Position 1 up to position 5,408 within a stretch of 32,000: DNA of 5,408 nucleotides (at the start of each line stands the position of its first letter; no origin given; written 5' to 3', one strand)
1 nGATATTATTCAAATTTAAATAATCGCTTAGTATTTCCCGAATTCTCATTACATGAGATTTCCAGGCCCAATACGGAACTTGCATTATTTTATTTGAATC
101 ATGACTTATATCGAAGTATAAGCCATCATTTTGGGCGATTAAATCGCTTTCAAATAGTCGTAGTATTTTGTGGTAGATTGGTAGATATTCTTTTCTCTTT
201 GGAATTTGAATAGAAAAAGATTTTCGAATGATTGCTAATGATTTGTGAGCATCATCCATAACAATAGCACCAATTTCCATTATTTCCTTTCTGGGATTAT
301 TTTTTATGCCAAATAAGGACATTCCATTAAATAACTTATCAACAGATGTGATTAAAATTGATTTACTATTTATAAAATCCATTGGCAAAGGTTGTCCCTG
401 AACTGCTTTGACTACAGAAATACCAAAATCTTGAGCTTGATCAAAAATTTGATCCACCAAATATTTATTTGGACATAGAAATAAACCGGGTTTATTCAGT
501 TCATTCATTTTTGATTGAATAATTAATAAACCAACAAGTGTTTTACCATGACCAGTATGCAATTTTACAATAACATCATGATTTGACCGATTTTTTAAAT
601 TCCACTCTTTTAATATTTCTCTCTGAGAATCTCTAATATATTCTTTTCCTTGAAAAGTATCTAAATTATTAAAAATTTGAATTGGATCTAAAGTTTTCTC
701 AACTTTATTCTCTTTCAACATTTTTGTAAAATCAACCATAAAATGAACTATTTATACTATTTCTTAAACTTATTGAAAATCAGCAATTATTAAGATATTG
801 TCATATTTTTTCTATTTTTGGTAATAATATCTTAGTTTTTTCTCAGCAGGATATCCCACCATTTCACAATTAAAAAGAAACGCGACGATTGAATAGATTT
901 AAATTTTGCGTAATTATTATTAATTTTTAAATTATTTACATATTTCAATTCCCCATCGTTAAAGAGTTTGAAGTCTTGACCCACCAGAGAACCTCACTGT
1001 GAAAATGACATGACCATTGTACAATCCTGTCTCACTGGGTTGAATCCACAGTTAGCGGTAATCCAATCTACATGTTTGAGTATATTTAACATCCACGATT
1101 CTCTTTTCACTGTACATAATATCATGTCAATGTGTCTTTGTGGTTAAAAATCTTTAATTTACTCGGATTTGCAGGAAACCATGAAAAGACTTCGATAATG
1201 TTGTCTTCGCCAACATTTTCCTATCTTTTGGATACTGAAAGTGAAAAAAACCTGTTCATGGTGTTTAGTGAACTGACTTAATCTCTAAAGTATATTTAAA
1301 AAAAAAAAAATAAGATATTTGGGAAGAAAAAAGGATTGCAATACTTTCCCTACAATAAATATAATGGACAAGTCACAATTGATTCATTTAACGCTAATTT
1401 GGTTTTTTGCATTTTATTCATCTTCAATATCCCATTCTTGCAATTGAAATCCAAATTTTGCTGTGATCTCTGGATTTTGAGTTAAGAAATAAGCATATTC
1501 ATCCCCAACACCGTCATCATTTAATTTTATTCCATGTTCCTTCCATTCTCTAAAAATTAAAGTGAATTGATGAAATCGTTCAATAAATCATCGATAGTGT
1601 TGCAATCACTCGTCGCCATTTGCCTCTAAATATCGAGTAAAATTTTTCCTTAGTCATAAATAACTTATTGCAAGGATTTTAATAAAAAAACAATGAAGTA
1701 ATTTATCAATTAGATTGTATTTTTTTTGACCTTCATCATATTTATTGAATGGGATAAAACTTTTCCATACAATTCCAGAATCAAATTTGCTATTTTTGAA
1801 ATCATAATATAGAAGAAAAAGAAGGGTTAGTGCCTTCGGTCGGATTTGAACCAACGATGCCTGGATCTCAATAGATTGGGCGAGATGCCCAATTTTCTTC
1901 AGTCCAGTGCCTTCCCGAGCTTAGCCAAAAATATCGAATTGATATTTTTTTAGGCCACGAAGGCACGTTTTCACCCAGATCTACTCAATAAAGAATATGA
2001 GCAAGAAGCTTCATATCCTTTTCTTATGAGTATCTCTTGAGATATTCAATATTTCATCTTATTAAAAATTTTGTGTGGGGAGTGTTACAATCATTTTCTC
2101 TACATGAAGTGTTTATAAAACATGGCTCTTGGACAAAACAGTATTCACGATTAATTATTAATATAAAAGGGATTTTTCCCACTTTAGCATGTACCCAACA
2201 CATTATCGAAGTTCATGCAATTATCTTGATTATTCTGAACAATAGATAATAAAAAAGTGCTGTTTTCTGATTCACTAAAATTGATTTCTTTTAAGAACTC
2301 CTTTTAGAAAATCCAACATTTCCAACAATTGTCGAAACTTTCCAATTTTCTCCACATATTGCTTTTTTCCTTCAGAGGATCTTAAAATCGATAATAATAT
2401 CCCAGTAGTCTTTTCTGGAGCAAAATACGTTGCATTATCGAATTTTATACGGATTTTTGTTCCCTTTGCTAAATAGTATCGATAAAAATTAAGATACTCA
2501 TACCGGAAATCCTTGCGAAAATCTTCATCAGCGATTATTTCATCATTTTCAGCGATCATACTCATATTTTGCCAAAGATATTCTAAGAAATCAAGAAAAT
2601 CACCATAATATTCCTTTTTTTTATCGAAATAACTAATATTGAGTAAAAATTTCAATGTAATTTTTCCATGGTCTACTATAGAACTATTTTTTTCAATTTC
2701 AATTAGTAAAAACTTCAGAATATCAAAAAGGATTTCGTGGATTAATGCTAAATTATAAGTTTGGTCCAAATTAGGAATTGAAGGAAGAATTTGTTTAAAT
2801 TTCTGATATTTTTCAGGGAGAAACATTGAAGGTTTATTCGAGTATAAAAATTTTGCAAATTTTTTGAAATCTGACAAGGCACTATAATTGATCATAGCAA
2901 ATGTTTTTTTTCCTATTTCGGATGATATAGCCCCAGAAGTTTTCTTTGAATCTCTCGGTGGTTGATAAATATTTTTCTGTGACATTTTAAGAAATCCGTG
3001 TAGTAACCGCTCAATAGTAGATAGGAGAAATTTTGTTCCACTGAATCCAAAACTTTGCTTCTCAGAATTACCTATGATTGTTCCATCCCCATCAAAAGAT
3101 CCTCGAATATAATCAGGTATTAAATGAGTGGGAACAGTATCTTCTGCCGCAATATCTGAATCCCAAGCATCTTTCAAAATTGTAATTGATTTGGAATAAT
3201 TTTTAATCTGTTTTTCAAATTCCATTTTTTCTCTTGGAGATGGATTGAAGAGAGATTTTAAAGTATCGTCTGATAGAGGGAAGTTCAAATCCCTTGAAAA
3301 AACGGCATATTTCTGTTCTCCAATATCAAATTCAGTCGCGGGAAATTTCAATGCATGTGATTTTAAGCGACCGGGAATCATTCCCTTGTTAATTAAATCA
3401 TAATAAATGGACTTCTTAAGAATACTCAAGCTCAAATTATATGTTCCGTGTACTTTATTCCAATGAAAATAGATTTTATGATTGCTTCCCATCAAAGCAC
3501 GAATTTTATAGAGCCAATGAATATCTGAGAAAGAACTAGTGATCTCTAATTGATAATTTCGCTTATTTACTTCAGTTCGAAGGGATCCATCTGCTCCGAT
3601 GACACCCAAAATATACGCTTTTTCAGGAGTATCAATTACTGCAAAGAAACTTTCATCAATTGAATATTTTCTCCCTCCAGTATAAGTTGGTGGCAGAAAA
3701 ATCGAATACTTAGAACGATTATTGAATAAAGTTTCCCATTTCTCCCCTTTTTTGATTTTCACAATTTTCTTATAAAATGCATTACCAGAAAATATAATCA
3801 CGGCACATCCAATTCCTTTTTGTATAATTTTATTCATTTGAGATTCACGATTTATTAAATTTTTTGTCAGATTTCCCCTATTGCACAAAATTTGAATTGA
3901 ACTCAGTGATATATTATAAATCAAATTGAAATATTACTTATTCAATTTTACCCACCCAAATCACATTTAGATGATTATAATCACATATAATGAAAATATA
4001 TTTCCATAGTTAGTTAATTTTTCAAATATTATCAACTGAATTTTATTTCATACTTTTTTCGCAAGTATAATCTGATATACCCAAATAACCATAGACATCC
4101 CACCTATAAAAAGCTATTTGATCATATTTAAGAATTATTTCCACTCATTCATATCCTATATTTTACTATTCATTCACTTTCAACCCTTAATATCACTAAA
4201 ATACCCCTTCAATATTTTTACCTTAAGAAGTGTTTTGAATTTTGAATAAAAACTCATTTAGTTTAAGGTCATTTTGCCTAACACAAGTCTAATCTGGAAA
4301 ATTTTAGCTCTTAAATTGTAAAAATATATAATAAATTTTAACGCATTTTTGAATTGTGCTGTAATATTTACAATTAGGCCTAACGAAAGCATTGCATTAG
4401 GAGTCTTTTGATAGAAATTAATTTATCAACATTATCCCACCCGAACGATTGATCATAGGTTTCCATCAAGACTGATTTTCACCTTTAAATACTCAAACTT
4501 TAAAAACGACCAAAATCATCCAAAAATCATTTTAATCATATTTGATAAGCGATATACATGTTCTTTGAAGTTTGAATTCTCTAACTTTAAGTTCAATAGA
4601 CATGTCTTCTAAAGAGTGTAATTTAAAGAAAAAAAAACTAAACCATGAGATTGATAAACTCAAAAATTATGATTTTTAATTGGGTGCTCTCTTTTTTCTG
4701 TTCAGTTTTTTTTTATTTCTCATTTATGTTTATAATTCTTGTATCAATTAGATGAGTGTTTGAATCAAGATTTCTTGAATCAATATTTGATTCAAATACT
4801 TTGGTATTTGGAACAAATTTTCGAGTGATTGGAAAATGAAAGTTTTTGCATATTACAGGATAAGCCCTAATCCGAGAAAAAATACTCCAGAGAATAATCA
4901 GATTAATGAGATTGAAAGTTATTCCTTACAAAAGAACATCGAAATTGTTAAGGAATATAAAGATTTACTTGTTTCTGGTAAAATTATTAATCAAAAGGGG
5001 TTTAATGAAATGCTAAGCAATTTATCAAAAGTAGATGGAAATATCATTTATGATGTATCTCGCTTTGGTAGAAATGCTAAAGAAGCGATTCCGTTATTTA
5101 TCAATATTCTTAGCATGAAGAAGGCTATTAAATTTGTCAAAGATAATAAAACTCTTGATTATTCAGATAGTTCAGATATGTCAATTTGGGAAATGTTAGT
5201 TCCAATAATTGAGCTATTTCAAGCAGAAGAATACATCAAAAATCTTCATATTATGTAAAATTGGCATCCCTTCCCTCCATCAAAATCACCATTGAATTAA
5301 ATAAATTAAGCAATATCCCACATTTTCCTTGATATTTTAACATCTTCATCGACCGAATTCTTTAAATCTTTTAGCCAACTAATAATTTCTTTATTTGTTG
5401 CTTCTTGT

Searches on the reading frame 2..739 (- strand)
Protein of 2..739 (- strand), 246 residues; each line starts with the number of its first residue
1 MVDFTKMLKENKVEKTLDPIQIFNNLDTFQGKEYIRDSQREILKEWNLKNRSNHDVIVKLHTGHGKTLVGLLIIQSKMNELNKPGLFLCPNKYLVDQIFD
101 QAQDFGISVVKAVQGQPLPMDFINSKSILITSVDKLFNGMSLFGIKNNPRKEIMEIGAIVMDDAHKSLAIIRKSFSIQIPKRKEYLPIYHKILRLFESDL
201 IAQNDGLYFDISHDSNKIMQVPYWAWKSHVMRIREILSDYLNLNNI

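Call 102: search_solved_structures(query=window:2-739:-, max_evalue=0.01)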
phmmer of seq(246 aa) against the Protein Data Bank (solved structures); distinct sequences matched with E-value up to 0.01: 1.
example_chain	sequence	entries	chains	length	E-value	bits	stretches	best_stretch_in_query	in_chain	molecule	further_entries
10uj_A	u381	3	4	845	5.4e-51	176.5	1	1-238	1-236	Helicase ATP-binding domain-containing protein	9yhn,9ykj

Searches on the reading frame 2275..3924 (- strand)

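Call 7: search_protein_families(library=pfam, proteins=[window:2275-3924:-], max_evalue=0.01)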
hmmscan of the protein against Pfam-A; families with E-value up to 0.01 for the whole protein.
window:2275-3924:- (549 aa): 1 family
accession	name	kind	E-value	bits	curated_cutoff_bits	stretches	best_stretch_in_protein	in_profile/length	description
PF14528.11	LAGLIDADG_3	-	0.00028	21.5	22.5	0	272-311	6-46/82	LAGLIDADG-like domain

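Call 8: search_protein_families(library=ncbifam, proteins=[window:2275-3924:-], max_evalue=0.01)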
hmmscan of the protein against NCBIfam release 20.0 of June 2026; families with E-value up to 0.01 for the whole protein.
window:2275-3924:- (549 aa): 0 families

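Call 66: search_protein_families(library=padloc, proteins=[window:2275-3924:-], max_evalue=0.001)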
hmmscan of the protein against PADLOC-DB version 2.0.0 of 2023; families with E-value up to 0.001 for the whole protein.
window:2275-3924:- (549 aa): 0 families

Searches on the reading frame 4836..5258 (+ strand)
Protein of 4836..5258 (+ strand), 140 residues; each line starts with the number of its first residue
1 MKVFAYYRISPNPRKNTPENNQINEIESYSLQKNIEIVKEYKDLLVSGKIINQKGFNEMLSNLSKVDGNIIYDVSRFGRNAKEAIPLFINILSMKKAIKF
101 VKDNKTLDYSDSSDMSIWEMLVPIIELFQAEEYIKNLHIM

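Call 5: search_protein_families(library=pfam, proteins=[window:4836-5258:+], max_evalue=1)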
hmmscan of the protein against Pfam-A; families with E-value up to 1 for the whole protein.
window:4836-5258:+ (140 aa): 2 families
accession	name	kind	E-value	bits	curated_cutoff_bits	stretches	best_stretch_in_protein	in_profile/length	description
PF00239.26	Resolvase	-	7e-15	55.8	23.3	1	3-121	1-117/145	Resolvase, N terminal domain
PF06022.16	Cir_Bir_Yir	-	0.00061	19.8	25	1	24-130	162-249/259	Plasmodium variant antigen protein Cir/Yir/Bir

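Call 6: search_protein_families(library=padloc, proteins=[window:4836-5258:+], max_evalue=1)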
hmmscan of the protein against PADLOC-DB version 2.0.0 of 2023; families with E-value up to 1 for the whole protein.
window:4836-5258:+ (140 aa): 0 families

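Call 8: search_protein_families(library=ncbifam, proteins=[window:4836-5258:+], max_evalue=0.01)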
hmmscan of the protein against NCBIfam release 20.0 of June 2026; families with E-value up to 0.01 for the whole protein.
window:4836-5258:+ (140 aa): 4 families
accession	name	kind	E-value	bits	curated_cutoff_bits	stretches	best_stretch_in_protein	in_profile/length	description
NF047343.1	SCCmet_CcrB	equivalog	2.1e-08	33.3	900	1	3-126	9-134/542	cassette chromosome recombinase CcrB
NF009949.0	PRK13413.1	equivalog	5.4e-08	32.8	272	1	3-107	2-103/203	master DNA invertase Mpi family serine-type recombinase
NF033518.0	transpos_IS607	equivalog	0.00094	18.8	110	1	2-90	55-143/187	IS607 family transposase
TIGR04323.1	SpoChoClust_1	subfamily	0.0076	16.2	55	1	15-119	14-113/122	LIC12192 family sporadic carbohydrate cluster protein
